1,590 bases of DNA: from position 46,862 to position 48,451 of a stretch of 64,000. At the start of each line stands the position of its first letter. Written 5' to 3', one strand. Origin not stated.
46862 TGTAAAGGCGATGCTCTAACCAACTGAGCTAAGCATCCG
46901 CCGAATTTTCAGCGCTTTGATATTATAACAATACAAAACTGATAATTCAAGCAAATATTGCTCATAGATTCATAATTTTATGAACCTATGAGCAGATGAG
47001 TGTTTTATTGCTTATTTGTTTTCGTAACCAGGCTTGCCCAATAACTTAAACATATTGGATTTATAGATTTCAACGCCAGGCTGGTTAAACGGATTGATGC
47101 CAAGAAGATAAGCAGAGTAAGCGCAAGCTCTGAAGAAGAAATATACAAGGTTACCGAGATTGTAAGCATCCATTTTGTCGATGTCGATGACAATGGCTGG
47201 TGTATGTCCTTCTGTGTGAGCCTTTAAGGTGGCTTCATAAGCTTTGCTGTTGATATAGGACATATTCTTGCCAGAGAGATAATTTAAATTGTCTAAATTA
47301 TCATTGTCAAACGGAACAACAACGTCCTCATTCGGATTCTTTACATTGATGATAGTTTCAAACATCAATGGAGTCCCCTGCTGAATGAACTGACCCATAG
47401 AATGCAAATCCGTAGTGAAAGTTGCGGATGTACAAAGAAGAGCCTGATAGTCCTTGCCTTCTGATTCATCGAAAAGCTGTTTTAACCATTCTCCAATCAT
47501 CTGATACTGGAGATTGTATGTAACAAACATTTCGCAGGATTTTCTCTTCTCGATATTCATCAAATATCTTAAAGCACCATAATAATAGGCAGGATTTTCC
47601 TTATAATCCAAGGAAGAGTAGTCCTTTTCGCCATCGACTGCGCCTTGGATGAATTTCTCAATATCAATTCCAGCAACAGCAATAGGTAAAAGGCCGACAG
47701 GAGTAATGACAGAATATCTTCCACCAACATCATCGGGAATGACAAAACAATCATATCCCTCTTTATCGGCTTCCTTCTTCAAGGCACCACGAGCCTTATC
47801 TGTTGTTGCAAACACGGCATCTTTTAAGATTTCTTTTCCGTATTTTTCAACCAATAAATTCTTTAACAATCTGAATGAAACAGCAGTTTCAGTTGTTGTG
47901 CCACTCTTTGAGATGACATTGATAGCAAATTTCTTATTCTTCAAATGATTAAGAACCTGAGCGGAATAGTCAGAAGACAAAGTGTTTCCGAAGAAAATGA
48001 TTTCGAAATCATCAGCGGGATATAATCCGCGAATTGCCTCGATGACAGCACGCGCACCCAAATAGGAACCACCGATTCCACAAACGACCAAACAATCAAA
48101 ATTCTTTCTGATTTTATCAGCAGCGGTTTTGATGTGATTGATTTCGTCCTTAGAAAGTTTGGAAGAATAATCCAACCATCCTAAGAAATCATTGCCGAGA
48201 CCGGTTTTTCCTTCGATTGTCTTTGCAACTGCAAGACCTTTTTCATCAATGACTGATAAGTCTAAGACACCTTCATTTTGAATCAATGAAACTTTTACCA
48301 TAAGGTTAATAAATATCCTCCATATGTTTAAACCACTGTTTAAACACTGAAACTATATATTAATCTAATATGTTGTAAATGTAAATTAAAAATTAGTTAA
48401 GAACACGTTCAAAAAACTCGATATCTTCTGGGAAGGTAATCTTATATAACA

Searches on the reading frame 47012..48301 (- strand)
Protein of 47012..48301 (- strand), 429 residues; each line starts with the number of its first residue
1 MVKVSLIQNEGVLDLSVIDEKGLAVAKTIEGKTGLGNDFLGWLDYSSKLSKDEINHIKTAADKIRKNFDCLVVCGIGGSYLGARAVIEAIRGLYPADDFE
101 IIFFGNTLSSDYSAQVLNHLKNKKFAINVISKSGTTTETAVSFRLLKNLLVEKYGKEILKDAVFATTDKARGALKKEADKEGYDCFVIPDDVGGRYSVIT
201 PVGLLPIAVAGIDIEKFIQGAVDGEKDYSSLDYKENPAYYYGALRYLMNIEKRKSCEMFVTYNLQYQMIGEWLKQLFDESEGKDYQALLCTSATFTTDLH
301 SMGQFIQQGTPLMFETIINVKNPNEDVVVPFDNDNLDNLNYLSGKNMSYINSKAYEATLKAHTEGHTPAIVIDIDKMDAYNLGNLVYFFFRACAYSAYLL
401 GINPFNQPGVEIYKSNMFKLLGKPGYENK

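Call 107: search_protein_families(library=pfam, proteins=[window:47012-48301:-], max_evalue=0.00001)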
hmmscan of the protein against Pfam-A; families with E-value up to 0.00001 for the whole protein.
window:47012-48301:- (429 aa): 1 family
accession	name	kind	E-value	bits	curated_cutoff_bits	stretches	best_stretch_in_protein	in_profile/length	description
PF00342.24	PGI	-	1.8e-25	90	22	1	66-415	94-460/486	Phosphoglucose isomerase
